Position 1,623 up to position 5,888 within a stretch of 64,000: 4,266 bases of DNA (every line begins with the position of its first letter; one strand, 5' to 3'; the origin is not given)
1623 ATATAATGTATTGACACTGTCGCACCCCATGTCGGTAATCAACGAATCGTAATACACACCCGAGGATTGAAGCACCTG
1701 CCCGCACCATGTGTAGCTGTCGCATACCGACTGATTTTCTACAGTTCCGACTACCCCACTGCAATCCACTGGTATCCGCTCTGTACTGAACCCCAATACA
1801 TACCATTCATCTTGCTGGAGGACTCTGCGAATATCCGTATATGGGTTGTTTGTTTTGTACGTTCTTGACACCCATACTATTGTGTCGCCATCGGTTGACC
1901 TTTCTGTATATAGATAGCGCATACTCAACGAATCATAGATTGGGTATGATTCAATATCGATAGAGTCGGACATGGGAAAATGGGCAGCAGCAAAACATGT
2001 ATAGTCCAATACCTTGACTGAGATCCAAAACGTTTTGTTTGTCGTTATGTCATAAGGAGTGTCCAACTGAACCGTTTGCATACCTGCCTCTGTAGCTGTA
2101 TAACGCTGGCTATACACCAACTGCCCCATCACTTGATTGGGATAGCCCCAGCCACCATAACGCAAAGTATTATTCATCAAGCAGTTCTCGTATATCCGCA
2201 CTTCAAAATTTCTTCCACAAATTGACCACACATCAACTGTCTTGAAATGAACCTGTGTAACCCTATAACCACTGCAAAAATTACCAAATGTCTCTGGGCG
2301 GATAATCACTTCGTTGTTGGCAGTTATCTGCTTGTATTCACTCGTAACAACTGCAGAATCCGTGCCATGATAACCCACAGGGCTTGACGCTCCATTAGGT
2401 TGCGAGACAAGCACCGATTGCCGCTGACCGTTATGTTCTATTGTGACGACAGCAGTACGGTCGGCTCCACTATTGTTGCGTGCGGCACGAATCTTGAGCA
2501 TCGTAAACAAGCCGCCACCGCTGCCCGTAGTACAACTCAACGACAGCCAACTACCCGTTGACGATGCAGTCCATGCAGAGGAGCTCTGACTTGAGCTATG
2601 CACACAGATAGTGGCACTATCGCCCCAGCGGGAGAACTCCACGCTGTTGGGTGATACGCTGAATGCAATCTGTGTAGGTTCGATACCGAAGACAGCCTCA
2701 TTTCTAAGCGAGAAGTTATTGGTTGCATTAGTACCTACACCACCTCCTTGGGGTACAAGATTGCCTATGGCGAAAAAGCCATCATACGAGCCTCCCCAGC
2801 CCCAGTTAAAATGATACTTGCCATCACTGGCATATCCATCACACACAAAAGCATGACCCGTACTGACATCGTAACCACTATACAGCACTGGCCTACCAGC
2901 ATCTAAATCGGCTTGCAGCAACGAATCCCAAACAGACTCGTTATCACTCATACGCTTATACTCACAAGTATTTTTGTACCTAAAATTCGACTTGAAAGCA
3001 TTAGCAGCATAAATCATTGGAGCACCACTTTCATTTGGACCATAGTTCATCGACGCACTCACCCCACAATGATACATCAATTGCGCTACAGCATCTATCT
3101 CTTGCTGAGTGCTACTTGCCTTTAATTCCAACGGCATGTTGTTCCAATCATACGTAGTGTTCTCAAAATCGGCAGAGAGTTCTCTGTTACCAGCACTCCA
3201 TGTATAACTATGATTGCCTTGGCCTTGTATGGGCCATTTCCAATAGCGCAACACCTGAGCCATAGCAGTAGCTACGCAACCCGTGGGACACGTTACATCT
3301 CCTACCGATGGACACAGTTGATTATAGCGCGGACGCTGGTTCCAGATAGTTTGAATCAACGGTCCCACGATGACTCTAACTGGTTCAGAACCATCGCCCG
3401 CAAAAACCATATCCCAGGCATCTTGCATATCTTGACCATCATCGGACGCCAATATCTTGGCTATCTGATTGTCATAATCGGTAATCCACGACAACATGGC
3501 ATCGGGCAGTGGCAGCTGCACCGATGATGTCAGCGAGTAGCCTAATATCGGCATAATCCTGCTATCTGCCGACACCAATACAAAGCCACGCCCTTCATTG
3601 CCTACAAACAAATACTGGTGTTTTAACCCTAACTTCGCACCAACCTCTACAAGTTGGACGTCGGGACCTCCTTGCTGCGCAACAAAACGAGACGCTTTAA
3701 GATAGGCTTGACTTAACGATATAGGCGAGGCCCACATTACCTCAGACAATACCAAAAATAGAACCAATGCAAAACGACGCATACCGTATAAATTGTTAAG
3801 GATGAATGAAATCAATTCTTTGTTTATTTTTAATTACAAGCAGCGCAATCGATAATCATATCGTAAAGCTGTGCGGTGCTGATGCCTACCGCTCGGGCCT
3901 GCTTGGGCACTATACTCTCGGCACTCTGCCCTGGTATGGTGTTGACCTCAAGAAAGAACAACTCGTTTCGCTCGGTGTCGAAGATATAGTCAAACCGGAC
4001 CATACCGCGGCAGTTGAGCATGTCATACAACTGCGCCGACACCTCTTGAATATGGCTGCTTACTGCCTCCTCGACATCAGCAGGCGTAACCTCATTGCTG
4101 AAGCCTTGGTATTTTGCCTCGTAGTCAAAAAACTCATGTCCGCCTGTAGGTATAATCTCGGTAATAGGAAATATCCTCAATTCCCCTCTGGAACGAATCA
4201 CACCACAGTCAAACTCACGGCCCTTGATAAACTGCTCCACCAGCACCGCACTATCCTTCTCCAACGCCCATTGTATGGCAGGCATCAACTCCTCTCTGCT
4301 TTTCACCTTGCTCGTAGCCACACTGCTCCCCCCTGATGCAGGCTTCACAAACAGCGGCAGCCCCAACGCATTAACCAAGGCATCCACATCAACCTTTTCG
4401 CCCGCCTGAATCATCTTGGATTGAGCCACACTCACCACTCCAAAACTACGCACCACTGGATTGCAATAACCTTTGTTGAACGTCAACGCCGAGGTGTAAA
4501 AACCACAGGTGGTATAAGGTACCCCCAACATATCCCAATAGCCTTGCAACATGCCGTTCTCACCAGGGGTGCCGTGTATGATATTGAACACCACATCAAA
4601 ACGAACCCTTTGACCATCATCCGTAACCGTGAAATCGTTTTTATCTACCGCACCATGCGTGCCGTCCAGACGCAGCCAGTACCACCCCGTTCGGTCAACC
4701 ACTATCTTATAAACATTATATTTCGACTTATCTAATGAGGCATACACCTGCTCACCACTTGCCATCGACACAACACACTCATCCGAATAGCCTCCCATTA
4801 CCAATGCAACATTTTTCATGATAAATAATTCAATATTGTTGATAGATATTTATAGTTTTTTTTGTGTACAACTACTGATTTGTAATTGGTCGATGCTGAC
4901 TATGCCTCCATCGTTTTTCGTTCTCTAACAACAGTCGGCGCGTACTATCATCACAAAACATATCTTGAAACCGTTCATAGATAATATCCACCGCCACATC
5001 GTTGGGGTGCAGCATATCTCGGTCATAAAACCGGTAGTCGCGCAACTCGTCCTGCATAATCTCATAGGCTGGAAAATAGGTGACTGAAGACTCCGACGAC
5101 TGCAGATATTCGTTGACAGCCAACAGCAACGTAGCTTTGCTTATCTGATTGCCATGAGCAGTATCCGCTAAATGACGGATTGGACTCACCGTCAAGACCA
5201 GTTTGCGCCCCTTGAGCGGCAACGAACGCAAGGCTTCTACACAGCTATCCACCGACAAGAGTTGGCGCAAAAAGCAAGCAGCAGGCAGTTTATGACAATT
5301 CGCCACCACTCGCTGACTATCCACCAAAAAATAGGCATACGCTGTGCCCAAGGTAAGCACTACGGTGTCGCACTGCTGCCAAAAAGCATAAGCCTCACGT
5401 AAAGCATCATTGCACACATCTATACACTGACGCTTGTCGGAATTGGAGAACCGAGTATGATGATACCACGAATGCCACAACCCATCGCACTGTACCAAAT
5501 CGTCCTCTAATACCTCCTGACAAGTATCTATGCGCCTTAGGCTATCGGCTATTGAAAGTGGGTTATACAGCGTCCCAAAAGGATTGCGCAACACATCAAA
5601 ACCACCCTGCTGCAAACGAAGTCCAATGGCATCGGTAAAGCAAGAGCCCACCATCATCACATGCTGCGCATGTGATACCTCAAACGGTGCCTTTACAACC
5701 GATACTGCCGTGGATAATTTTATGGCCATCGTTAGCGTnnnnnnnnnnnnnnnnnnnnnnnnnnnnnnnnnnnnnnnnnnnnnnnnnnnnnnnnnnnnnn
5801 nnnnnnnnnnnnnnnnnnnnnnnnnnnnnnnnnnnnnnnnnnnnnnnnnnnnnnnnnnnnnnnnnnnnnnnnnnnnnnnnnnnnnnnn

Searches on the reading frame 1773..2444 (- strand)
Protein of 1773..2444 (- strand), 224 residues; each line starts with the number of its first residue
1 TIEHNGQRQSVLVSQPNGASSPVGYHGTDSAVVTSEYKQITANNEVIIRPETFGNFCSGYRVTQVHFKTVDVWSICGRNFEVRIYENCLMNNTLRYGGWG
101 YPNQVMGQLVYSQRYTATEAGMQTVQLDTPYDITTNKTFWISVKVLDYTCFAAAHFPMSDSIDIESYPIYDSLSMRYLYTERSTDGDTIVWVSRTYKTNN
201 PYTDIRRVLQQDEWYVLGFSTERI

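Call 77: predict_structure(alignment_id=A2)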
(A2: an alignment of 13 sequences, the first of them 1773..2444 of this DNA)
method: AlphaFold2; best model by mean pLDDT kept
length: 224 residues; sequences in the alignment: 13
mean_pLDDT: 86.5   pTM: 0.82
mean pLDDT of the five models: 86.5, 86.2, 84.8, 84.6, 76.9
residues with pLDDT >= 90: 123; 70-90: 72; 50-70: 24; < 50: 5
segments of 3 or more residues with pLDDT < 50: 12-15
pLDDT, mean of each block of 10 residues (from residue 1): 59 60 87 78 96 89 96 88 97 90 96 97 97 93 97 83 80 88 89 78 71 91 93
secondary structure, 60 per line:
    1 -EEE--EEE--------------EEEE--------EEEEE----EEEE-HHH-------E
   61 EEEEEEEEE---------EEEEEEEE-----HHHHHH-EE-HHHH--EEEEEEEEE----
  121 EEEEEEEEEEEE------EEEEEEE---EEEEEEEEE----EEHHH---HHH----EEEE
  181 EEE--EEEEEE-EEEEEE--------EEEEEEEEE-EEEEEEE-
elements in order: E2-4 E7-9 E24-27 E36-40 E45-48 E60-69 E79-86 H92-97 H102-105 E108-116 E121-132 E139-145 E149-157 E177-183 E186-191 E193-198 E207-215 E217-223

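Call 79: fold_search(model_id=the predicted structure, library=pdb)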
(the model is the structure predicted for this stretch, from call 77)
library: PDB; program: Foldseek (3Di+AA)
matches with E <= 10: 1242; with E <= 0.001: 4
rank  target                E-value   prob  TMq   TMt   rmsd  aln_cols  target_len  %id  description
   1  4ci7_B                1.6e-04  1.00  0.38  0.20  11.9       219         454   14  The crystal structure of the cysteine protease and lectin-like domains of Cwp84, a surface layer associated protein of (released 2014-05-14)
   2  4ci7_A                2.7e-04  1.00  0.38  0.20  11.9       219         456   14  The crystal structure of the cysteine protease and lectin-like domains of Cwp84, a surface layer associated protein of (released 2014-05-14)
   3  4d59_A                5.4e-04  1.00  0.40  0.23  10.2       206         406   15  Clostridial Cysteine protease Cwp84 C116A after propeptide cleavage (released 2015-03-04)
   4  3hwj_A                9.3e-04  1.00  0.30  0.40  13.8       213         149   10  Crystal structure of the second PHR domain of Mouse Myc-binding protein 2 (MYCBP-2) (released 2009-07-21)
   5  9d93_Pa               2.6e-03  1.00  0.47  0.20  10.3       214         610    9  Mycobacteriophage Bxb1 tail tip - Composite map and model (released 2024-09-25)
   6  3hwj_B                2.6e-03  0.95  0.26  0.34  14.0       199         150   10  Crystal structure of the second PHR domain of Mouse Myc-binding protein 2 (MYCBP-2) (released 2009-07-21)
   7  9eui_Q                3.4e-03  0.99  0.41  0.12  20.3       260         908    9  Cryo-EM structure of Staphylococcus aureus bacteriophage phi812 baseplate in the post-contraction state - complete (released 2025-04-09)
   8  9jwb_Z                4.0e-03  0.98  0.36  0.39  13.9       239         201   11  Cyanophage A4 capsid asymmetric unit (released 2025-04-09)
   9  5l19                  1.0e-02  0.85  0.23  0.32  11.7       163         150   10  Crystal Structure of a human FasL mutant (released 2016-09-07)
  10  9kr1                  1.2e-02  0.85  0.31  0.20  10.2       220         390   10  Structural Basis for the Polymer-Protein Binding Mechanism of Polyvinyl Alcohol Esterase (released 2025-10-08)
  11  4bk4_B                1.4e-02  0.15  0.17  0.13  21.8       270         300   11  crystal structure of the human EphA4 ectodomain (released 2013-07-03)
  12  6wme_A                1.5e-02  0.95  0.26  0.29   5.0       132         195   14  Human Sun2-KASH3 complex (released 2020-12-02)
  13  4e4d_X                1.5e-02  0.69  0.23  0.30  11.6       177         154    6  Crystal structure of mouse RANKL-OPG complex (released 2012-10-24)
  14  6s0p                  1.7e-02  0.21  0.15  0.15  17.0       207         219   13  Plant Cysteine Oxidase PCO4 from Arabidopsis thaliana (released 2020-07-15)
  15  4dxr_A                1.8e-02  0.96  0.28  0.31   5.0       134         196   13  Human SUN2-KASH1 complex (released 2012-06-06)
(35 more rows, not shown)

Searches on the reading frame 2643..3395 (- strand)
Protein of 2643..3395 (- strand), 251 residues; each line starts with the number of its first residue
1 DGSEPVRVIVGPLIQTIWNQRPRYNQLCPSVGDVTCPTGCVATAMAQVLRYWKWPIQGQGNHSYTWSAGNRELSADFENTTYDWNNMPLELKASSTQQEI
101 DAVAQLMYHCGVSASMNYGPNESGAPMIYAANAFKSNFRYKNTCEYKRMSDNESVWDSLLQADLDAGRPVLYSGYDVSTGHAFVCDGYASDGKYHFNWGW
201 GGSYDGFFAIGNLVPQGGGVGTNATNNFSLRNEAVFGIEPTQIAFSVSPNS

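Call 82: search_solved_structures(query=window:2643-3395:-, max_evalue=0.001, show_alignments=2)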
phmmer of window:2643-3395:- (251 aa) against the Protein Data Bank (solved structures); distinct sequences matched with E-value up to 0.001: 8.
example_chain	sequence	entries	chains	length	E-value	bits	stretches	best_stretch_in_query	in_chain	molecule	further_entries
3bba_A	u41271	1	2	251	1.1e-44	155.9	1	10-215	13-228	interpain A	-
3bb7_A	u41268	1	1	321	6.3e-43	150.1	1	10-215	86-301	interpain A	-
4d8b_A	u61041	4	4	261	1.4e-35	126.1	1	36-242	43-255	Streptopain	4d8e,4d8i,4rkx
6ukd_A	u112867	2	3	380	3.7e-35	124.7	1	36-242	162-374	Streptopain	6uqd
2uzj_A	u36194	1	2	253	6.2e-35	123.9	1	36-240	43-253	STREPTOPAIN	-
1pvj_A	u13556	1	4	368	2.9e-34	121.7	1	36-240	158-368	pyrogenic exotoxin B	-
2jtc_A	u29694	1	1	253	4.6e-33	117.8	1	36-240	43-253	Streptopain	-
1dki_A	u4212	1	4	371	1.3e-32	116.3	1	36-240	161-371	PYROGENIC EXOTOXIN B ZYMOGEN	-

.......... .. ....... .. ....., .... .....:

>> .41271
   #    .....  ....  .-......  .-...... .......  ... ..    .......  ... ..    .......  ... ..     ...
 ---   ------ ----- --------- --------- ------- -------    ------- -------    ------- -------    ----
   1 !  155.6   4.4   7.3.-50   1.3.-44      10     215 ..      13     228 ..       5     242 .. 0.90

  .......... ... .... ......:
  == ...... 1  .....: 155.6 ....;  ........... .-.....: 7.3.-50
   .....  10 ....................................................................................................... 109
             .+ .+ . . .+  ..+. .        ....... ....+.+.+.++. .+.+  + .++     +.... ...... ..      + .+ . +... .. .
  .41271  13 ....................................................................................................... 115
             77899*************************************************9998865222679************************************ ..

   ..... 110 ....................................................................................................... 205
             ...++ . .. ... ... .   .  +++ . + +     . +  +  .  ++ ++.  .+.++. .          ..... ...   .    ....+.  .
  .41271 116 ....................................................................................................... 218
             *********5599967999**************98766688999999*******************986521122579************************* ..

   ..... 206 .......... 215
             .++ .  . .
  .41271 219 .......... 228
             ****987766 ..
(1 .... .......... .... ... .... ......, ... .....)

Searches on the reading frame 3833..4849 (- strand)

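Call 25: search_protein_families(library=pfam, proteins=[window:3833-4849:-], max_evalue=0.001)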
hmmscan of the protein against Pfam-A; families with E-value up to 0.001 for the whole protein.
window:3833-4849:- (339 aa): 6 families
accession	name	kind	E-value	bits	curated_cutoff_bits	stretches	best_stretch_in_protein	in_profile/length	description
PF07478.18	Dala_Dala_lig_C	-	7.8e-50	169.7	24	1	153-333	26-203/204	D-ala D-ala ligase C-terminus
PF01820.27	Dala_Dala_lig_N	-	9.9e-22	78.2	34.6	1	13-115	1-121/121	D-ala D-ala ligase N-terminus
PF02222.28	ATP-grasp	-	4.1e-08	33.5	27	1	142-302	9-159/179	ATP-grasp domain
PF02786.22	CPSase_L_D2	-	2.6e-07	30.8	19.8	1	141-304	16-178/211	Carbamoyl-phosphate synthase L chain, ATP binding domain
PF02655.19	ATP-grasp_3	-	1.2e-06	29.1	23.2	1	166-304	34-155/160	ATP-grasp domain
PF13535.11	ATP-grasp_4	-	4.9e-05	23.4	27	1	164-304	3-150/160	ATP-grasp domain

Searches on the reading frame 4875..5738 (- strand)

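Call 25: search_protein_families(library=pfam, proteins=[window:4875-5738:-], max_evalue=0.001)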
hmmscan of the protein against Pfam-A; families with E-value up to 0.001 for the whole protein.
window:4875-5738:- (288 aa): 1 family
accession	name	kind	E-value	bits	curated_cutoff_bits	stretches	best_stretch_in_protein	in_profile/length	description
PF08885.17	GSCFA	-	5.5e-78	262.4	25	1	27-257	2-237/237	GSCFA family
